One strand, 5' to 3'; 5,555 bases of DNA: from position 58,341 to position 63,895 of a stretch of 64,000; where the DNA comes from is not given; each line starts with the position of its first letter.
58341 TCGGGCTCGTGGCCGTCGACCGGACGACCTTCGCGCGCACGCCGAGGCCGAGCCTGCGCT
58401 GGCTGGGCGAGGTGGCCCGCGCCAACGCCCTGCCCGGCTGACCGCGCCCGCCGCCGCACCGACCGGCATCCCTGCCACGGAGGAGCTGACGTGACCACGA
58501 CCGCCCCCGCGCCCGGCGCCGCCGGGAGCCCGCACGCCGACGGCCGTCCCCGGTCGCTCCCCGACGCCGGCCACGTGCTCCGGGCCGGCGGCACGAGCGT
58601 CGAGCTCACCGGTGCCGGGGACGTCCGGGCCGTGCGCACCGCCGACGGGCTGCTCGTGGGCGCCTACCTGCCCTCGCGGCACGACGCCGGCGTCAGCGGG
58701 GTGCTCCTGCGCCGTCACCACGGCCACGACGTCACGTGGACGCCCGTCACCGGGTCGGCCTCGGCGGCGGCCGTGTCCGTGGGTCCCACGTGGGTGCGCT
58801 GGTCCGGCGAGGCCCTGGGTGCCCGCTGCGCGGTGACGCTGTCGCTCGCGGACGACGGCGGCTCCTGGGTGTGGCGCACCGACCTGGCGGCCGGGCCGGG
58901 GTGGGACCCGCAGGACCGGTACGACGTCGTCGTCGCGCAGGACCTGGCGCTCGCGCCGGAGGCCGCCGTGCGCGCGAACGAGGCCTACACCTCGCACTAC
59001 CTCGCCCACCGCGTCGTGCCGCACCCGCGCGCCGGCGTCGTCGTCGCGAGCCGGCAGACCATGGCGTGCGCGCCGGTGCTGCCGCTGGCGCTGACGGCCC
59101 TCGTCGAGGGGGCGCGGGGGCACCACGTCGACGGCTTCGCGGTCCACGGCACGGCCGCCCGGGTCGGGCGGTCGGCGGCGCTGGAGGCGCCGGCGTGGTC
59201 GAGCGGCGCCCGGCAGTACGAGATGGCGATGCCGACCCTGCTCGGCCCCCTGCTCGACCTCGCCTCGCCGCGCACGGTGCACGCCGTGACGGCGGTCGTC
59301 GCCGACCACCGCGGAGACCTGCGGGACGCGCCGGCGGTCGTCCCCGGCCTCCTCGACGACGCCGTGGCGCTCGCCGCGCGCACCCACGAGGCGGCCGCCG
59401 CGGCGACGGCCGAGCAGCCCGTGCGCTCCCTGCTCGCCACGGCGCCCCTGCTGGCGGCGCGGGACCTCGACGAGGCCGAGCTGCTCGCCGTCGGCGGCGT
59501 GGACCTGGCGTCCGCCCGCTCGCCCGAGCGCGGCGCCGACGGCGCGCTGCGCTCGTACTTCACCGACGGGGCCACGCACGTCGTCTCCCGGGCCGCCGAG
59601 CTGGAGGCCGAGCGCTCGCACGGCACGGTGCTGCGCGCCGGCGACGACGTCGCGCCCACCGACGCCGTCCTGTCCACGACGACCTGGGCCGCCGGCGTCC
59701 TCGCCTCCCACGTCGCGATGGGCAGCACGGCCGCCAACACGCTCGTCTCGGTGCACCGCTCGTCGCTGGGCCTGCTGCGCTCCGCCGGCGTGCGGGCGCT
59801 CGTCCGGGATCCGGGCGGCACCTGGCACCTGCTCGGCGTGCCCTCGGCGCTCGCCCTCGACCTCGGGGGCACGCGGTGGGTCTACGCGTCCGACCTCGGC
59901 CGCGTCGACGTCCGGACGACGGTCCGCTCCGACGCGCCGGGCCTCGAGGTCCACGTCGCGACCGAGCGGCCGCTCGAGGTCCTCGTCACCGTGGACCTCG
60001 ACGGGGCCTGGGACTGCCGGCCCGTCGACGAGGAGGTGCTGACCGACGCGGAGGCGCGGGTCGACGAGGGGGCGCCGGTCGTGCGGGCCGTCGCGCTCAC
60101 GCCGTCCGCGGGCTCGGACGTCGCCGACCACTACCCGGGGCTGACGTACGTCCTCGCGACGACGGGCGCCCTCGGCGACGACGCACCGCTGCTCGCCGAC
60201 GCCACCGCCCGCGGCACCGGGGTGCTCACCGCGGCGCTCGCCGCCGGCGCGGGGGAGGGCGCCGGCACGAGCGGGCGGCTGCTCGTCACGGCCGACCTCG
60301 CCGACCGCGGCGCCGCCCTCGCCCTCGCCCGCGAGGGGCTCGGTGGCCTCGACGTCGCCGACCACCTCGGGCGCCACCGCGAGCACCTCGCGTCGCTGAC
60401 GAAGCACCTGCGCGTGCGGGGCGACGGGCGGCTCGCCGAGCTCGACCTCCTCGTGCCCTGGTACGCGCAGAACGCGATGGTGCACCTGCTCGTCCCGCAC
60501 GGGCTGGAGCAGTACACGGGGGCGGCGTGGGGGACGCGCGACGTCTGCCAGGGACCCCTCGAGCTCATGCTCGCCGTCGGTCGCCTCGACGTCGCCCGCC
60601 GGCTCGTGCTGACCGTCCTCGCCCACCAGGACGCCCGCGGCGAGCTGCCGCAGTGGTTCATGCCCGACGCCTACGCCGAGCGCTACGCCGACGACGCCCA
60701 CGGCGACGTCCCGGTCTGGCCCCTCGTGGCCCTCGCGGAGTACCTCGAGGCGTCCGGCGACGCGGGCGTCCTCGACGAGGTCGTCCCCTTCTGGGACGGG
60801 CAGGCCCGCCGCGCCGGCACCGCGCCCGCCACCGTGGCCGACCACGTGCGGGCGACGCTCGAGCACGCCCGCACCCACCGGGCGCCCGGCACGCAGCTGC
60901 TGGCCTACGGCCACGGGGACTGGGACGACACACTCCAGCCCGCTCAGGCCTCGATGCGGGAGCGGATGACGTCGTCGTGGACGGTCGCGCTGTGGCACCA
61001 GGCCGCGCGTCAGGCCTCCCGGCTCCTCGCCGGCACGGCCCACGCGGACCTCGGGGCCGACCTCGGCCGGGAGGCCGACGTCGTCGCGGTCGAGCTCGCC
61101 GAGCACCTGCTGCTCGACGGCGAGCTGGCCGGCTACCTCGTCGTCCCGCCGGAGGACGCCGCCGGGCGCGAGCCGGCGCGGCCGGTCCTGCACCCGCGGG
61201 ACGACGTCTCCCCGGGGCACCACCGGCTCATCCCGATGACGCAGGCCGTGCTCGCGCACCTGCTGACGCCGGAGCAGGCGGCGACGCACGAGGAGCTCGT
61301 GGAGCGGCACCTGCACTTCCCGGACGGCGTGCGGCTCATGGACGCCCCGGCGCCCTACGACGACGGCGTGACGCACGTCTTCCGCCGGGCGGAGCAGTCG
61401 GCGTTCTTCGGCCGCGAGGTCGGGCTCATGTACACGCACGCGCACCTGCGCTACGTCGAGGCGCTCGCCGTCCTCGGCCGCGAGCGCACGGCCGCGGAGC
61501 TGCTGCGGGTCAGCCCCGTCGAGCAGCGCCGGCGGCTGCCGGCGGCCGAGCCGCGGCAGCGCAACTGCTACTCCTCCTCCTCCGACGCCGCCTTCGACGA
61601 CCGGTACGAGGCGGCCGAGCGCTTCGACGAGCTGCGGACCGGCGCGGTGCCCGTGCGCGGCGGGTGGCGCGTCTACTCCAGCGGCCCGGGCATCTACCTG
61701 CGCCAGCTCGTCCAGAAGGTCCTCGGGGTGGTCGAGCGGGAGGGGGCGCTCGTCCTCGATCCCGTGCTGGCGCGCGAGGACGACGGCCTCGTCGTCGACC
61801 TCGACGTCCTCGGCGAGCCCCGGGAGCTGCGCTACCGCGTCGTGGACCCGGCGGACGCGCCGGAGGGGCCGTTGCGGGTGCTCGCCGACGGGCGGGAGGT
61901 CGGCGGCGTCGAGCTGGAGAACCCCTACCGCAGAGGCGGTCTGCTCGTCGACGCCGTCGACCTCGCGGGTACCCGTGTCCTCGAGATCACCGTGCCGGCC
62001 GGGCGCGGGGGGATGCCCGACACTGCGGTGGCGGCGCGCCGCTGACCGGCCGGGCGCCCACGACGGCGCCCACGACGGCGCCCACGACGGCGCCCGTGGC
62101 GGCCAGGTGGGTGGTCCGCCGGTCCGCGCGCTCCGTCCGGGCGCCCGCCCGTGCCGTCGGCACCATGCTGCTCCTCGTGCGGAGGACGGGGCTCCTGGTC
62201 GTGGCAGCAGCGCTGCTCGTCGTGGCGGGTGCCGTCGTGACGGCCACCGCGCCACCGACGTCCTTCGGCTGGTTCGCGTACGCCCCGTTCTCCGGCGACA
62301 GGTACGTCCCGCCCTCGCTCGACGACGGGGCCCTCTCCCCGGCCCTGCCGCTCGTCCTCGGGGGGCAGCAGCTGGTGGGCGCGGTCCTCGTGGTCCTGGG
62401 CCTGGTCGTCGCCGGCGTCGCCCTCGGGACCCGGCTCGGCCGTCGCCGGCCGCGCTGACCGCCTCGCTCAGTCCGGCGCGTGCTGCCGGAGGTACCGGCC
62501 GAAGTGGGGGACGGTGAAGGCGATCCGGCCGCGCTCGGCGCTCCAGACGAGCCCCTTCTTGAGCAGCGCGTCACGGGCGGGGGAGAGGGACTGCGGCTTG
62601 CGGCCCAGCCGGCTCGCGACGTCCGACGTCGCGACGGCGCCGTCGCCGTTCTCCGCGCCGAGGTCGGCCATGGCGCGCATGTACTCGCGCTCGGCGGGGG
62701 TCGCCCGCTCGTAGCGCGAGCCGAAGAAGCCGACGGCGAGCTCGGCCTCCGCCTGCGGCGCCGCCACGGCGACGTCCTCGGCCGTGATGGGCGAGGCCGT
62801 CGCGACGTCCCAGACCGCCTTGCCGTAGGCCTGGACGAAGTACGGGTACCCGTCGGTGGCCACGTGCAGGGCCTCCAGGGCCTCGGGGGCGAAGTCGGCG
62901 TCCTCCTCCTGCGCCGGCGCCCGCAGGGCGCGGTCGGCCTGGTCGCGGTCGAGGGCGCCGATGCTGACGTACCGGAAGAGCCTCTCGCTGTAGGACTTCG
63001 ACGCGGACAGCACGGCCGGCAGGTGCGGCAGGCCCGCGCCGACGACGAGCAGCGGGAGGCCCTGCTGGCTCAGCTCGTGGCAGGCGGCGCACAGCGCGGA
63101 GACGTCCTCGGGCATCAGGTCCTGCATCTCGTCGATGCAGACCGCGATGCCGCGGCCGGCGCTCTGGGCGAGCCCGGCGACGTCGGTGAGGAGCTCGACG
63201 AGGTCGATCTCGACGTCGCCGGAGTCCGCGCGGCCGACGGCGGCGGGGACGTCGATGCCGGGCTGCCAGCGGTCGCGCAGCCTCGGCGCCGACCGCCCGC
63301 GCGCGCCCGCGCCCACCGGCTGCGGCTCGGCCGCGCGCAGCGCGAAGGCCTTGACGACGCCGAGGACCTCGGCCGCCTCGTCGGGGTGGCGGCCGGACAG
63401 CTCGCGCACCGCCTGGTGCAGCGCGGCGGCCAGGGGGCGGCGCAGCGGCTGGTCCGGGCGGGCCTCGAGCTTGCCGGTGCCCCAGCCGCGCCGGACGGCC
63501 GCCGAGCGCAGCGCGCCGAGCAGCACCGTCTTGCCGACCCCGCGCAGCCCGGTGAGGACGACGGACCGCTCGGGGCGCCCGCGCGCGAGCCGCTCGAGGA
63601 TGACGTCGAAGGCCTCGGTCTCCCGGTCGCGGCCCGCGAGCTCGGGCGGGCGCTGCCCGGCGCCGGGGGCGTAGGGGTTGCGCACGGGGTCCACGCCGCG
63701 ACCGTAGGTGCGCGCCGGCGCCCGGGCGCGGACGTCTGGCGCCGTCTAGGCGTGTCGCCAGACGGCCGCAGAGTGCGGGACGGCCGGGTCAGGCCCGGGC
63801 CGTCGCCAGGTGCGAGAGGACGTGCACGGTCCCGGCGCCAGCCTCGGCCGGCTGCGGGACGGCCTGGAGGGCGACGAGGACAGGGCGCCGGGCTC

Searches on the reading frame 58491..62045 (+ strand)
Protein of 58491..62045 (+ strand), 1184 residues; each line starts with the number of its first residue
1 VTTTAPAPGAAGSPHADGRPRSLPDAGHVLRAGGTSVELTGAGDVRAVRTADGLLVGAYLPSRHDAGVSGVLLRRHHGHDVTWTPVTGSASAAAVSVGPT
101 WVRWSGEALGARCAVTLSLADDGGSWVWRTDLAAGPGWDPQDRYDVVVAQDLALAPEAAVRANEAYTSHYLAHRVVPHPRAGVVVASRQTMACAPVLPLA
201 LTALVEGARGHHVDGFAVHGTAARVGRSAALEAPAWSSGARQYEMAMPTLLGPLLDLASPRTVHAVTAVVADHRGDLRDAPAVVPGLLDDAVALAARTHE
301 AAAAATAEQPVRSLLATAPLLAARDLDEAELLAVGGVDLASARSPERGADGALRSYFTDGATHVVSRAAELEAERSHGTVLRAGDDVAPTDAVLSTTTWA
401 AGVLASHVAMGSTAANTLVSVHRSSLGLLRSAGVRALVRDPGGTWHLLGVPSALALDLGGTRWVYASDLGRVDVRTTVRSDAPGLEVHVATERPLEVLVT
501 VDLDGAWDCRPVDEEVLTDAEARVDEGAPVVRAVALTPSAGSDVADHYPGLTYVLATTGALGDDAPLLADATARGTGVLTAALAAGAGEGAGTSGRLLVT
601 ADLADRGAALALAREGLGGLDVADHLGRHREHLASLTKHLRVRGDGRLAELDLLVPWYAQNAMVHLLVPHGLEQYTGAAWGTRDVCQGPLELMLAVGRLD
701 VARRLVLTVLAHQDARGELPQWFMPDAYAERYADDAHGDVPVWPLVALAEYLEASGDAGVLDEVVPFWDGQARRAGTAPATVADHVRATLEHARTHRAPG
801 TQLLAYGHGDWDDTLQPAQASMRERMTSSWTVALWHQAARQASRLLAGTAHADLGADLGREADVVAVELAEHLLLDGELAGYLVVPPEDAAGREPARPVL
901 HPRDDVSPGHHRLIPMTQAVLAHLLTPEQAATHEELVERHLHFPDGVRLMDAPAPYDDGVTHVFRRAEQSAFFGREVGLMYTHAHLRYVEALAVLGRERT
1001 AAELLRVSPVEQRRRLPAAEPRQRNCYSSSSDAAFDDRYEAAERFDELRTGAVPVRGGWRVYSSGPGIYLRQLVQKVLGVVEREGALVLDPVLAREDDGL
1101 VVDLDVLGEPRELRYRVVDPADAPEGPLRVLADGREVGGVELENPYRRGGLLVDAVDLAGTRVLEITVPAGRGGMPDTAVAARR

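Call 9: search_protein_families(library=pfam, proteins=[window:58491-62045:+])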
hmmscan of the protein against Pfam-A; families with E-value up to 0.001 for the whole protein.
window:58491-62045:+ (1184 aa): 4 families
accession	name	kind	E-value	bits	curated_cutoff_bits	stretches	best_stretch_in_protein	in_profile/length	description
PF21958.2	SOGP_N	-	2.6e-45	155.1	27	1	40-257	3-214/225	SOGP N-terminal domain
PF21250.3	SOGP_2nd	-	9.4e-27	94.3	27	1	343-573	4-227/249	Glycoside phosphorylase supersandwich domain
PF17167.11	Glyco_hydro_94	-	1.3e-08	34.5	27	1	680-1025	51-379/420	Glycosyl hydrolase 94 superfamily, catalytic domain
PF21270.2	SOGP_4th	-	0.00041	21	27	1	1083-1153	5-72/90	Glycoside phosphorylase C-terminal domain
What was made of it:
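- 58491..62045 (+): SOGP-type GH94 phosphorylase (1184 aa). Pfam SOGP_N, SOGP_2nd, GH94 and SOGP_4th (call 9).
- On 1,2-beta-oligoglucan phosphorylase (SOGP, GH94) for the gene at 58491-62045: PF21958, PF21250, PF17167 and PF21270 (call 9).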

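Call 19: search_solved_structures(query=window:58491-62045:+, max_evalue=0.001)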
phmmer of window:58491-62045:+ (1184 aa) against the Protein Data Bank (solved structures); distinct sequences matched with E-value up to 0.001: 14.
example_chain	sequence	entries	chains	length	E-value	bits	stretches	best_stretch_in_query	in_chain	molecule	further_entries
5h3z_A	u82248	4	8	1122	1.2e-152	513.6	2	650-1153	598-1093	Uncharacterized protein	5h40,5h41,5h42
8rf9_A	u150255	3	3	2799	1.8e-12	49.3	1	657-816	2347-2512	Cyclic beta 1-2 glucan synthetase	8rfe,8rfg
8rf0_A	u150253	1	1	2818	1.8e-12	49.3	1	657-816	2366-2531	Cyclic beta-(1,2)-glucan synthase NdvB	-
4zle_A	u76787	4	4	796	2.3e-07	32.4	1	699-1007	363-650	Putative b-glycan phosphorylase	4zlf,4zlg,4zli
3rrs_A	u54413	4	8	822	4.6e-06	28.1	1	677-817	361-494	Cellobiose phosphorylase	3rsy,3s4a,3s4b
3s4c_A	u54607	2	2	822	6.4e-06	27.6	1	677-816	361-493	Lactose Phosphorylase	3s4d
2cqs_A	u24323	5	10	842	4.8e-05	24.7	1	677-816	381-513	Cellobiose Phosphorylase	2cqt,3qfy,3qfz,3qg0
3act_A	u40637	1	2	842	4.8e-05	24.7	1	677-816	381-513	Cellobiose Phosphorylase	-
3afj_A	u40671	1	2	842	5e-05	24.7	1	677-816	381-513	Cellobiose Phosphorylase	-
8ho9_A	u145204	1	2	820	0.00029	22.1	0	678-816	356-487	Cellobiose phosphorylase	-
3qde_A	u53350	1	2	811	0.00059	21.1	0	701-816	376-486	Cellobiose phosphorylase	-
8ho7_A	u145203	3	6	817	0.0006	21.1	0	701-816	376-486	Cellobiose phosphorylase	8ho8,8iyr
8hob_A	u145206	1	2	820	0.00071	20.9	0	678-816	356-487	Cellobiose phosphorylase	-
3acs_A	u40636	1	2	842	0.00096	20.4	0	677-815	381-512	Cellobiose Phosphorylase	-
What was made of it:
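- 58491..62045 (+): PDB 5H3Z E=1.2e-152 (call 19).
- On 1,2-beta-oligoglucan phosphorylase (SOGP, GH94) for the gene at 58491-62045: 5H3Z E=1.2e-152 (call 19).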

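Call 70: search_protein_families(library=ncbifam, proteins=[window:58491-62045:+], max_evalue=1e-10)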
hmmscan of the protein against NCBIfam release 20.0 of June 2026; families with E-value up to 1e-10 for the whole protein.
window:58491-62045:+ (1184 aa): 0 families

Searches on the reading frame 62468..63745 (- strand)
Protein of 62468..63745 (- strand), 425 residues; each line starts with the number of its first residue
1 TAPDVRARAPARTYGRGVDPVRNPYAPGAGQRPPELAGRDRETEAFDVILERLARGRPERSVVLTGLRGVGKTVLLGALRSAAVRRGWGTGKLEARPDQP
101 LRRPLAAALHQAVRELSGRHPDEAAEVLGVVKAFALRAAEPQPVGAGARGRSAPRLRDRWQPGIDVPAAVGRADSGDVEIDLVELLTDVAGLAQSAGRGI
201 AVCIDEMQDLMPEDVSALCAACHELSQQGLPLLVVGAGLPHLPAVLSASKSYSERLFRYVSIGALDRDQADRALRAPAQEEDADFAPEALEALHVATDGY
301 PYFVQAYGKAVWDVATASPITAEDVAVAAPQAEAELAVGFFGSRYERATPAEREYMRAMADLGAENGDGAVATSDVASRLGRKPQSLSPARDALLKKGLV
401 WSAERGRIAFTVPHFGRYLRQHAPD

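Call 9: search_protein_families(library=pfam, proteins=[window:62468-63745:-])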
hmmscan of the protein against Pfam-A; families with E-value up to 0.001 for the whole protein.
window:62468-63745:- (425 aa): 2 families
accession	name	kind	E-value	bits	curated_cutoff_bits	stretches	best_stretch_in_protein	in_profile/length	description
PF13191.12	AAA_16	-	2.2e-21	77.5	32.6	1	35-235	1-167/167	AAA ATPase domain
PF13401.12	AAA_22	-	4.4e-05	24.2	27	1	59-237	5-123/130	AAA domain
